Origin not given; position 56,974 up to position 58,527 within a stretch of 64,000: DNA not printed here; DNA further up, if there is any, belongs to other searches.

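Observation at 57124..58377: Intein with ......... endonuclease splitting the Walker A motif of the replicative SF2 helicase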

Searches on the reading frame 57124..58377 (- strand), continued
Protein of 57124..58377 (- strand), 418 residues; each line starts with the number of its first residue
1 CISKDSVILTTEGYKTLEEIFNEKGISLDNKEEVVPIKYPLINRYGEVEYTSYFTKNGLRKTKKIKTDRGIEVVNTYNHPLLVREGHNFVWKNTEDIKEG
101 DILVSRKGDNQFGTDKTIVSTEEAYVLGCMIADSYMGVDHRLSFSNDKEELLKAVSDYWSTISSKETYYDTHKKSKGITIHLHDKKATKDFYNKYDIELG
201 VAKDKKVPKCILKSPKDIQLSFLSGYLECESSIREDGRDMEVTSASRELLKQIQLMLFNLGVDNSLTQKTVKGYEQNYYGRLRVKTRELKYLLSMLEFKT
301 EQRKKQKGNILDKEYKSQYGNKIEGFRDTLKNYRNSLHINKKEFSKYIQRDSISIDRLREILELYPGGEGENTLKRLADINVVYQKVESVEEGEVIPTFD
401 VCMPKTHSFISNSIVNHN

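Call 50: search_protein_families(library=ncbifam, proteins=[window:57124-58377:-], max_evalue=0.001)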
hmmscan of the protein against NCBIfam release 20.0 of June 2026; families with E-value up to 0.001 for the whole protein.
window:57124-58377:- (418 aa): 9 families
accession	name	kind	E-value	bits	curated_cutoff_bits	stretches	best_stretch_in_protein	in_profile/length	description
NF038098.1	GyrA_w_intein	exception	7.2e-28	97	1850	1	1-418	117-537/1232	intein-containing DNA gyrase subunit A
NF006207.0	PRK08332.1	equivalog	3.8e-19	67.5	2400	1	48-271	934-1148/1684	vitamin B12-dependent ribonucleotide reductase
NF005852.0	PRK07773.1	equivalog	1.4e-12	46.8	780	1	1-418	398-826/886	replicative DNA helicase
NF011418.0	PRK14845.1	equivalog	2.9e-12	45.2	756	1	3-365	27-369/1049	translation initiation factor IF-2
NF011491.0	PRK14898.1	equivalog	6.8e-11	40.9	783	1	118-394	240-516/860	DNA-directed RNA polymerase subunit A''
NF045703.1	rSAM_Tes_intein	exception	2.6e-09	35.5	1700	1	121-311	369-558/1040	tetraether lipid synthase Tes, intein-containing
NF011287.0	PRK14698.1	equivalog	1.6e-08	33.1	1238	1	118-319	388-580/1017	V-type ATP synthase subunit A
NF011303.0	PRK14715.1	equivalog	8.8e-08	29.7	1585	1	201-269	1196-1265/1627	DNA-directed DNA polymerase II large subunit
TIGR01445.1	intein_Nterm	domain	1.9e-06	28.7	24.5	1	1-83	1-83/83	intein N-terminal splicing region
